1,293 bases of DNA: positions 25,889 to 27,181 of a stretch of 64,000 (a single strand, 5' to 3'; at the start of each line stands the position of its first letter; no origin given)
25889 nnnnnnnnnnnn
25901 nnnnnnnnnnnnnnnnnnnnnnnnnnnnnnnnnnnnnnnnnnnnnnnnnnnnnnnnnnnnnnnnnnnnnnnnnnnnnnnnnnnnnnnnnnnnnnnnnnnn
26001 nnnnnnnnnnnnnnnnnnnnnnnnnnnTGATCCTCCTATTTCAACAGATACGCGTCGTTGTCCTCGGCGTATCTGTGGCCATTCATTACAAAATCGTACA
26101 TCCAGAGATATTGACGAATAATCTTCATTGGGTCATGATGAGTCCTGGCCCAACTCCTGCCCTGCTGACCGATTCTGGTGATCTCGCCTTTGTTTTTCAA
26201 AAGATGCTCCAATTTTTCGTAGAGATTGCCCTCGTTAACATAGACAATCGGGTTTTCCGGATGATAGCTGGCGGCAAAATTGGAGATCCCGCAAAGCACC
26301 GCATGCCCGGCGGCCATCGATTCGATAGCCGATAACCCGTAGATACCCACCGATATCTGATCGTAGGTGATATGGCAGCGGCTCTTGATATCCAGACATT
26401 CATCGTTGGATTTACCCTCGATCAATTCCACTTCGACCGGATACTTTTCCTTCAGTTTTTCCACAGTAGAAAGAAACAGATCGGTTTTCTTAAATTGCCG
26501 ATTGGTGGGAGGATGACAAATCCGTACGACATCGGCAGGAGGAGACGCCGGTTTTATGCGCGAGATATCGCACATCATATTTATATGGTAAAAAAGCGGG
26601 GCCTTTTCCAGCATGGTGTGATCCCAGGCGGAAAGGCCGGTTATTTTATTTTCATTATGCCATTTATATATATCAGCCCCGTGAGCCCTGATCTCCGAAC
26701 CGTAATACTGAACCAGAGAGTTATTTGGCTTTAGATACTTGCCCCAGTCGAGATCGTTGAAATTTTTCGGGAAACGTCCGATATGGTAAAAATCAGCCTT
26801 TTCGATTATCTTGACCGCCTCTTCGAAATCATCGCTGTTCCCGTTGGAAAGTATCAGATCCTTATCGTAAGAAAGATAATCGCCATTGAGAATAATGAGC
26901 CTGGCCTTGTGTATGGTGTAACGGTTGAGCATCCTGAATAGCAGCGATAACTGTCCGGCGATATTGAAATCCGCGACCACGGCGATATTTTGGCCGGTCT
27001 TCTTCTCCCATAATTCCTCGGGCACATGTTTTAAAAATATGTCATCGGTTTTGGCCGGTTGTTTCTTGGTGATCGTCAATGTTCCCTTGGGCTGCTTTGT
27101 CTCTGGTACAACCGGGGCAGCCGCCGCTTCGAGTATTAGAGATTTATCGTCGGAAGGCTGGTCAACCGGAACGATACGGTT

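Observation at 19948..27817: ~8 kb putative flagellin glycosylation island inserted between fliC and fliW-flgL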

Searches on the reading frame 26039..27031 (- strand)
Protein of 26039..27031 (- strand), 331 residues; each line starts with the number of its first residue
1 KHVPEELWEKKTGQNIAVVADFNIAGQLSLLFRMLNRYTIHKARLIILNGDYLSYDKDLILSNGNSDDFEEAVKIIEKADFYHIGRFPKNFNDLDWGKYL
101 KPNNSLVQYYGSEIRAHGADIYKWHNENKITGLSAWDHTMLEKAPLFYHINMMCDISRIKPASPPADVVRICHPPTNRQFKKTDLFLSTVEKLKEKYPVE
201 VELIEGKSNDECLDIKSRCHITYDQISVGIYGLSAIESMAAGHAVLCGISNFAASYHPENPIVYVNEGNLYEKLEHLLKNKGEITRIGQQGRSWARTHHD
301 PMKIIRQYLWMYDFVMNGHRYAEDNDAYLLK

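Call 7: find_homologous_proteins(query=window:26039-27031:-, max_evalue=0.001)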
Query seq(331 aa) (331 aa): 97 proteins with E <= 0.001 among 1673 candidates.
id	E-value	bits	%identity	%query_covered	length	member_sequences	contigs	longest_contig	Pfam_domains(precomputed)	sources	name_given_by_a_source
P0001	7.7e-228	773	100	100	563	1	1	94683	PF13431.13,PF23914.2,PF13414.13,PF13428.13,PF13374.13,PF14559.13,PF13371.13,PF00515.35,PF13424.13,PF13432.13,PF13181.13,PF07719.24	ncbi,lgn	-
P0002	4.0e-180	617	78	100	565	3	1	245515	PF13431.13,PF23914.2,PF13414.13,PF13176.13,PF13428.13,PF25064.2,PF13374.13,PF14559.13,PF13371.13,PF00515.35,PF13424.13,PF13432.13,PF13181.13,PF14561.13,PF07719.24,PF13174.13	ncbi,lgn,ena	-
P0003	6.2e-179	613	76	100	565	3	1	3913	PF13431.13,PF23914.2,PF13414.13,PF13176.13,PF13428.13,PF14559.13,PF13371.13,PF00515.35,PF13424.13,PF13432.13,PF13181.13,PF07719.24,PF13174.13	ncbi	-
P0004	1.1e-178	612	77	100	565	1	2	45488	PF13431.13,PF23914.2,PF13414.13,PF13176.13,PF13428.13,PF13374.13,PF14559.13,PF13371.13,PF00515.35,PF13424.13,PF13432.13,PF13181.13,PF07719.24,PF13174.13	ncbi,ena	-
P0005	4.0e-178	610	77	100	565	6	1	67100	PF13431.13,PF13414.13,PF13176.13,PF13428.13,PF25064.2,PF13374.13,PF14559.13,PF13371.13,PF00515.35,PF13424.13,PF13432.13,PF13181.13,PF07719.24,PF13174.13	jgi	jgi:tetratricopeptide (TPR) repeat protein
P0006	1.5e-171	588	74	100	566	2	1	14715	PF13431.13,PF13414.13,PF13428.13,PF25064.2,PF13374.13,PF14559.13,PF13371.13,PF00515.35,PF12895.14,PF13424.13,PF13432.13,PF13181.13,PF07719.24,PF13174.13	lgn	-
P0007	8.9e-171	586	74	100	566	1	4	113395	PF13431.13,PF13414.13,PF13176.13,PF13428.13,PF13374.13,PF14559.13,PF13371.13,PF00515.35,PF13424.13,PF13432.13,PF13181.13,PF07719.24,PF13174.13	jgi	-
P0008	2.5e-169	581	72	100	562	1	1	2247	PF13431.13,PF13414.13,PF13176.13,PF13428.13,PF25064.2,PF14559.13,PF13371.13,PF00515.35,PF13424.13,PF13432.13,PF13181.13,PF07719.24,PF13174.13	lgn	-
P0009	1.9e-168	578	73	100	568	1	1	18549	PF13431.13,PF13414.13,PF13176.13,PF13428.13,PF13374.13,PF14559.13,PF13371.13,PF00515.35,PF13424.13,PF13432.13,PF13181.13,PF07719.24,PF13174.13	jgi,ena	-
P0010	1.8e-167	575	71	100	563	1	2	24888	PF13431.13,PF23914.2,PF13414.13,PF13524.13,PF13176.13,PF13428.13,PF25064.2,PF14559.13,PF00515.35,PF13424.13,PF13432.13,PF13181.13,PF07719.24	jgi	jgi:tetratricopeptide (TPR) repeat protein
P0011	6.8e-167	573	72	100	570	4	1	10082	PF13431.13,PF13414.13,PF13176.13,PF13428.13,PF13374.13,PF14559.13,PF13371.13,PF00515.35,PF13424.13,PF13432.13,PF13181.13,PF07719.24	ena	-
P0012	1.1e-166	572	72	100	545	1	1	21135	PF13431.13,PF13414.13,PF13176.13,PF13428.13,PF25064.2,PF13374.13,PF14559.13,PF13371.13,PF00515.35,PF13424.13,PF13432.13,PF13181.13,PF07719.24,PF13174.13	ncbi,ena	-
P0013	1.7e-166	572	72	100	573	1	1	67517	PF13431.13,PF13414.13,PF13176.13,PF13428.13,PF13374.13,PF14559.13,PF13371.13,PF00515.35,PF13424.13,PF13432.13,PF13181.13,PF07719.24,PF13174.13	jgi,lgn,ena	-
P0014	1.7e-166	572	73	100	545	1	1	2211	PF13431.13,PF13414.13,PF13176.13,PF13428.13,PF25064.2,PF13374.13,PF14559.13,PF13371.13,PF00515.35,PF13424.13,PF13432.13,PF13181.13,PF07719.24,PF13174.13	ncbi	ncbi:MAG: tetratricopeptide repeat protein [candidate division Zixibacteria bacterium]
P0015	2.1e-166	571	73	100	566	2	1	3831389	PF13431.13,PF13414.13,PF13176.13,PF13428.13,PF13374.13,PF14559.13,PF13371.13,PF00515.35,PF13424.13,PF13432.13,PF13181.13,PF07719.24,PF13174.13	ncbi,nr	ncbi:MAG: tetratricopeptide repeat protein [Candidatus Zixiibacteriota bacterium]|nr:MAG: tetratrico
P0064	1.1e-117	411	55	100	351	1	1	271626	-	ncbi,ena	-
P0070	1.3e-115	405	53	100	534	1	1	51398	PF13432.13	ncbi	ncbi:MAG: tetratricopeptide repeat protein [Planctomycetota bacterium]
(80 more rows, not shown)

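Call 17: find_encoding_contigs(protein=P0015, flank=10000, max_places=2)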
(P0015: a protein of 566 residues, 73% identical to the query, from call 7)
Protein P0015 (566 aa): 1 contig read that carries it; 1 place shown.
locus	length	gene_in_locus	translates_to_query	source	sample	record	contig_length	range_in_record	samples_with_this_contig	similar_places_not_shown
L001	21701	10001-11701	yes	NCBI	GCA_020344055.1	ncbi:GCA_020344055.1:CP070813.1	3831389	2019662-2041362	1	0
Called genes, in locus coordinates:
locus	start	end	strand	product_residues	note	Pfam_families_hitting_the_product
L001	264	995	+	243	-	PF00460:Flg_bb_rod (weak), PF22692:LlgE_F_G_D1, PF06429:Flg_bbr_C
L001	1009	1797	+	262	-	PF00460:Flg_bb_rod, PF22692:LlgE_F_G_D1, PF06429:Flg_bbr_C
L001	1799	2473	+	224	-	PF13144:ChapFlgA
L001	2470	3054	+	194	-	PF02107:FlgH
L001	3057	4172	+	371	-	PF02119:FlgI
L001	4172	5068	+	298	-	PF10135:Rod-binding, PF01464:SLT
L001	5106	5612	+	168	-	PF05130:FlgN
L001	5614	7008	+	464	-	PF00460:Flg_bb_rod (weak), PF22638:FlgK_D1, PF06429:Flg_bbr_C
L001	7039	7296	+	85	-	PF02599:CsrA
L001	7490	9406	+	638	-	PF00669:Flagellin_N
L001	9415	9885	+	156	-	PF02623:FliW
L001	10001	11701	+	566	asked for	PF13174:TPR_6 (faint), PF13176:TPR_7 (faint), PF13371:TPR_9 (faint), PF13374:TPR_10 (faint), PF13424:TPR_12 (weak), PF13432:TPR_16 (weak), PF00515:TPR_1, PF13414:TPR_11 (weak), +5 more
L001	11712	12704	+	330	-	PF01073:3Beta_HSD, PF01370:Epimerase, PF02719:Polysacc_synt_2, PF04321:RmlD_sub_bind, PF13460:NAD_binding_10 (weak), PF16363:GDP_Man_Dehyd, PF07993:NAD_binding_4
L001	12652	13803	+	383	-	PF00155:Aminotran_1_2, PF01041:DegT_DnrJ_EryC1, PF01053:Cys_Met_Meta_PP (weak)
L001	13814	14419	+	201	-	PF07719:TPR_2 (faint), PF00515:TPR_1 (faint)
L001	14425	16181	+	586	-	PF04733:Coatomer_E (faint), PF13424:TPR_12 (faint), PF13176:TPR_7 (faint), PF13431:TPR_17 (faint), PF23914:TPR_CcmH_CycH (faint), PF13432:TPR_16, PF14559:TPR_19 (weak), PF00535:Glycos_transf_2, +8 more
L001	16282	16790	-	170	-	PF03379:CcmB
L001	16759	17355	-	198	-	PF00005:ABC_tran, PF13304:AAA_21 (weak)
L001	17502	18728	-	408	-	PF03453:MoeA_N, PF00994:MoCF_biosynth, PF03454:MoeA_C (faint)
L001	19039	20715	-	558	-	PF00595:PDZ, PF13180:PDZ_2, PF17820:PDZ_6, PF03572:Peptidase_S41, PF28547:CHD_PDZ-protease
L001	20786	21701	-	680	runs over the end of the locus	-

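Call 18: find_encoding_contigs(protein=P0070, flank=10000, max_places=2)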
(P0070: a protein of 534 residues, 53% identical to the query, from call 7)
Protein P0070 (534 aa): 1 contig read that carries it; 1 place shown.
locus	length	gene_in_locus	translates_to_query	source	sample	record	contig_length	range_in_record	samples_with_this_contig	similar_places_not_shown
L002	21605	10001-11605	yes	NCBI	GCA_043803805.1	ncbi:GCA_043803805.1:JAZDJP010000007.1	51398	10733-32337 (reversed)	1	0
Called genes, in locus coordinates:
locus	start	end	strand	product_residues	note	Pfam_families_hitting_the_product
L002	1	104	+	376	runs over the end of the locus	PF02119:FlgI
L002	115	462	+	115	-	PF10135:Rod-binding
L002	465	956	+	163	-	PF05130:FlgN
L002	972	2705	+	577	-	PF22638:FlgK_D1, PF06429:Flg_bbr_C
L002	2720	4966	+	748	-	PF00669:Flagellin_N, PF00700:Flagellin_C (weak)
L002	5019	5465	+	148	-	PF02623:FliW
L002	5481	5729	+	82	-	PF02599:CsrA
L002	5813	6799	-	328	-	PF08240:ADH_N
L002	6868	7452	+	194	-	PF01381:HTH_3 (faint)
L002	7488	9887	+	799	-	-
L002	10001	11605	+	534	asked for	PF13432:TPR_16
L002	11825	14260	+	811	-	PF00669:Flagellin_N, PF07196:Flagellin_IN (weak), PF00700:Flagellin_C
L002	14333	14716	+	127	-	PF03646:FlaG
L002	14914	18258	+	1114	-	PF02465:FliD_N, PF07196:Flagellin_IN (faint), PF07195:FliD_C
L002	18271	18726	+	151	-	PF02561:FliS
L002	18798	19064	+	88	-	PF00366:Ribosomal_S17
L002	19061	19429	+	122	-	PF00238:Ribosomal_L14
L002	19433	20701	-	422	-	PF13529:Peptidase_C39_2, PF03412:Peptidase_C39 (weak), PF14559:TPR_19 (faint)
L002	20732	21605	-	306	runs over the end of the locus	-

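Call 19: find_encoding_contigs(protein=P0064, flank=10000, max_places=2)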
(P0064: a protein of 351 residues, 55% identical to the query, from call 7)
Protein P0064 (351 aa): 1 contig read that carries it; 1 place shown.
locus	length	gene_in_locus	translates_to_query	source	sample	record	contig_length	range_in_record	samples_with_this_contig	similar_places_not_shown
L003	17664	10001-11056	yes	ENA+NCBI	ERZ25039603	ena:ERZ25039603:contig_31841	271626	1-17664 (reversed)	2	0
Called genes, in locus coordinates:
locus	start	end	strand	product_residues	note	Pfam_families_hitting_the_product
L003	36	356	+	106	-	PF13424:TPR_12 (faint), PF14559:TPR_19 (faint), PF07719:TPR_2 (weak), PF07721:TPR_4 (faint), PF13374:TPR_10 (faint), PF13428:TPR_14 (faint), PF00515:TPR_1 (faint), PF13432:TPR_16 (weak), +2 more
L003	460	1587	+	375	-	PF13414:TPR_11, PF00515:TPR_1, PF07719:TPR_2 (weak), PF13181:TPR_8 (weak), PF13414:TPR_11, PF13424:TPR_12, PF00515:TPR_1, PF13844:Glyco_transf_41, +14 more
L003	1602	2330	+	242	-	PF13844:Glyco_transf_41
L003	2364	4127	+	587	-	PF13432:TPR_16 (weak), PF14559:TPR_19 (weak), PF00515:TPR_1, PF25063:ARM_TT21_C, PF13424:TPR_12, PF13414:TPR_11, PF00515:TPR_1, PF07719:TPR_2, +37 more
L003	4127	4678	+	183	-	-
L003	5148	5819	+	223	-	-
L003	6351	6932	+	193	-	PF13844:Glyco_transf_41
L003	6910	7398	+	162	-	PF13844:Glyco_transf_41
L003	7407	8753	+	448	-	-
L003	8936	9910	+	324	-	PF13844:Glyco_transf_41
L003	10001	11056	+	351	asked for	-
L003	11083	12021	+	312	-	PF01073:3Beta_HSD, PF01370:Epimerase, PF02719:Polysacc_synt_2, PF13460:NAD_binding_10 (weak), PF16363:GDP_Man_Dehyd, PF04321:RmlD_sub_bind (weak), PF07993:NAD_binding_4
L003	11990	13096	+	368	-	PF00155:Aminotran_1_2, PF01041:DegT_DnrJ_EryC1, PF00266:Aminotran_5 (faint), PF01053:Cys_Met_Meta_PP (weak)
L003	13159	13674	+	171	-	PF25087:GMPPB_C (faint), PF25084:LbH_EIF2B (faint), PF00132:Hexapep (weak), PF14602:Hexapep_2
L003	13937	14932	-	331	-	PF01408:GFO_IDH_MocA, PF02894:GFO_IDH_MocA_C, PF22725:GFO_IDH_MocA_C3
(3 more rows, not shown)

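Call 25: predict_structure(alignment_id=A1)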
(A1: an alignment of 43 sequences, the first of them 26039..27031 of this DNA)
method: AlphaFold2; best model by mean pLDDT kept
length: 331 residues; sequences in the alignment: 43
mean_pLDDT: 92.8   pTM: 0.89
mean pLDDT of the five models: 92.8, 92.1, 92.1, 90.6, 90.3
residues with pLDDT >= 90: 259; 70-90: 66; 50-70: 6; < 50: 0
segments of 3 or more residues with pLDDT < 50: none
pLDDT, mean of each block of 10 residues (from residue 1): 91 97 88 96 91 67 85 95 94 89 96 90 97 90 90 94 94 90 96 98 89 95 92 95 97 93 97 98 98 97 96 97 94 82
secondary structure, 60 per line:
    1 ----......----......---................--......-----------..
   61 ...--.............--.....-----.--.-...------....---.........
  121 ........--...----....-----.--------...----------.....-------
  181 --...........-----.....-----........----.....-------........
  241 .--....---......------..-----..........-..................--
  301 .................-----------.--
elements in order: H5-10 E15-20 H24-38 E42-47 H66-78 E81-85 E105-108 H112-128 E131-133 H138-141 E169-173 H183-193 E199-203 H209-216 E221-225 H233-241 E244-247 H251-256 H270-279 H281-298 H301-317

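Call 29: fold_search(model_id=the predicted structure, library=pdb)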
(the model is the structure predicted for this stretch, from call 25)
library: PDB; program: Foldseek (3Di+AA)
matches with E <= 10: 1461; with E <= 0.001: 191
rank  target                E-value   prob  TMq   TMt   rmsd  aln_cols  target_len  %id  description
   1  2gej                  7.0e-11  1.00  0.69  0.64   4.9       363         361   12  Crystal Structure of phosphatidylinositol mannosyltransferase (PimA) from Mycobacterium smegmatis in complex with GDP-Ma (released 2007-04-03)
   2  7qsg_A                2.4e-10  1.00  0.64  0.56   7.4       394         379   14  Methylmannose polysaccharide mannosyltransferase from M. hassiacum (released 2023-01-25)
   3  7qsg_B                5.3e-10  1.00  0.57  0.61   6.8       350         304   14  Methylmannose polysaccharide mannosyltransferase from M. hassiacum (released 2023-01-25)
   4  6d9t                  1.2e-09  1.00  0.69  0.62   5.1       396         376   12  BshA from Staphylococcus aureus complexed with UDP (released 2019-05-08)
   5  3mbo_B                1.3e-09  1.00  0.66  0.60   6.5       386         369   11  Crystal Structure of the Glycosyltransferase BaBshA bound with UDP and L-malate (released 2010-09-29)
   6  3mbo_A                1.5e-09  1.00  0.68  0.61   6.6       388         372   11  Crystal Structure of the Glycosyltransferase BaBshA bound with UDP and L-malate (released 2010-09-29)
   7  8xsh                  1.5e-09  1.00  0.64  0.63   6.1       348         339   14  Crystal structure of the Actinobacillus minor NM305 glucosyltransferase (released 2025-01-15)
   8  6n1x                  1.6e-09  1.00  0.69  0.61   4.8       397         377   14  BshA from Staphylococcus aureus complexed with UDP and N-acetylglucosamine (released 2019-08-21)
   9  8dvw                  1.8e-09  1.00  0.66  0.60   5.7       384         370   14  Structure of the Campylobacter concisus glycosyltransferase PglA R203Q (released 2024-01-17)
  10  3mbo_D                2.1e-09  1.00  0.67  0.61   5.7       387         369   11  Crystal Structure of the Glycosyltransferase BaBshA bound with UDP and L-malate (released 2010-09-29)
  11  8dvz                  2.5e-09  1.00  0.64  0.58   6.5       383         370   13  Structure of the Campylobacter concisus glycosyltransferase PglA R282V variant (released 2024-01-17)
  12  8xsg                  2.8e-09  1.00  0.64  0.62   6.1       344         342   14  Crystal structure of the Actinobacillus minor NM305 glucosyltransferase in complex with UDP (released 2025-01-15)
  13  6tvp_A                4.2e-09  1.00  0.60  0.52   6.6       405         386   14  Structure of Mycobacterium smegmatis alpha-maltose-1-phosphate synthase GlgM (released 2020-04-22)
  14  8dqd                  4.7e-09  1.00  0.65  0.59   6.0       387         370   14  Structure of the Campylobacter concisus glycosyltransferase PglA (released 2024-01-17)
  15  6tvp_B                5.6e-09  1.00  0.58  0.51   6.6       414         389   13  Structure of Mycobacterium smegmatis alpha-maltose-1-phosphate synthase GlgM (released 2020-04-22)
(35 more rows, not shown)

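Call 36: find_related_loci(query=A1, collection=genome_contigs, flank=10000)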
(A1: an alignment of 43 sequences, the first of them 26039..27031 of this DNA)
Query A1 (331 aa) in genome_contigs; peptide patterns used: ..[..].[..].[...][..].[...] (x = any residue, [..] = any of these).
60 stretches matched a pattern; 22 encode a relative of the query (tblastn E <= 1e-3); 22 distinct loci.
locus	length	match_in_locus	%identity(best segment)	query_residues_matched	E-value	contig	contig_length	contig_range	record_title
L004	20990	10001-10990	78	1-330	0e+0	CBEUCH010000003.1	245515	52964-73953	MAG TPA_asm: uncultured bacterium isolate SRR19160658_binner12_Refined_30 genome assembly, contig: ERZ26800495.3, whole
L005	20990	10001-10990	77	1-330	0e+0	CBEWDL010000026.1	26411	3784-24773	MAG TPA_asm: uncultured bacterium isolate SRR12059192_binner23_Refined_3 genome assembly, contig: ERZ26875191.29, whole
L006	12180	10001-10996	75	1-331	9e-179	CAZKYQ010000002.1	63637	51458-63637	MAG TPA_asm: uncultured Ignavibacteria bacterium isolate binchicken_co275_126 genome assembly, contig: NODE_346_length_6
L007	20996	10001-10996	72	1-331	3e-174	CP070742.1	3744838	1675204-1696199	MAG: Candidatus Zixiibacteriota bacterium isolate bin38 chromosome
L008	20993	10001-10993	73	1-330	9e-171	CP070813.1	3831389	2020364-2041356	MAG: Candidatus Zixiibacteriota bacterium isolate bin119 chromosome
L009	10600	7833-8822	79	1-330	0e+0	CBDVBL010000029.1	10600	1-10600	MAG TPA_asm: uncultured bacterium isolate SRR22302355_binner13_Refined_64 genome assembly, contig: ERZ25746546.1423, who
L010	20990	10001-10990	62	1-330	3e-143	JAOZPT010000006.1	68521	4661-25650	MAG: Candidatus Zixiibacteriota bacterium isolate GMC4.metabat2.266 GMC4_134_length_68521_cov_9.998481, whole genome sho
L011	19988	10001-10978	61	1-326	1e-140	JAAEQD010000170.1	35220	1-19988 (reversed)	MAG: Candidatus Zixiibacteriota bacterium isolate Gpa_9 GpaG_CONTIG1927549, whole genome shotgun sequence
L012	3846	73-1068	60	1-331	3e-143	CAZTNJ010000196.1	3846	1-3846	MAG TPA_asm: uncultured Ignavibacteria bacterium isolate binchicken_co44_148 genome assembly, contig: NODE_22855_length_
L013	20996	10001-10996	60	1-331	1e-138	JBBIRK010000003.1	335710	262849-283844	MAG: Candidatus Zixiibacteriota bacterium isolate STS170223_bin_348 NODE_18_length_335710_cov_14.824159, whole genome sh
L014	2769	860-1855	58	1-331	2e-143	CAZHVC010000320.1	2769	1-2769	MAG TPA_asm: uncultured Ignavibacteria bacterium isolate binchicken_co274_505 genome assembly, contig: NODE_89562_length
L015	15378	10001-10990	59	1-330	5e-136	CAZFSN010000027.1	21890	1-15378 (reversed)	MAG TPA_asm: uncultured Ignavibacteria bacterium isolate binchicken_co129_624 genome assembly, contig: NODE_6708_length_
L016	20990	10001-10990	58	1-330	7e-136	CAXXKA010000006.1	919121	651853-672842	MAG: uncultured candidate division Zixibacteria bacterium isolate 057be676-9b3e-4ab3-9904-799d5201c552 genome assembly,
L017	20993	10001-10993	73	1-330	9e-174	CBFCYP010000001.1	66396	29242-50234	MAG TPA_asm: uncultured bacterium isolate SRR26215681_binner13_Refined_78 genome assembly, contig: ERZ25073475.59, whole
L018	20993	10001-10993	53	1-331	3e-126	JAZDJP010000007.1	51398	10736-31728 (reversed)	MAG: Planctomycetota bacterium isolate MEGAHIT-group-0.494 k141_9591839, whole genome shotgun sequence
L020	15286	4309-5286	52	1-324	1e-117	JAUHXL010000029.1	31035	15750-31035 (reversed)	MAG: bacterium isolate 2_bin.9 NODE_1024_length_31035_cov_3.305487, whole genome shotgun sequence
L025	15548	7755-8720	32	10-318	5e-50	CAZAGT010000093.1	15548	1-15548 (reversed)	MAG TPA_asm: uncultured Desulfobacteraceae bacterium isolate binchicken_co294_166 genome assembly, contig: NODE_3894_len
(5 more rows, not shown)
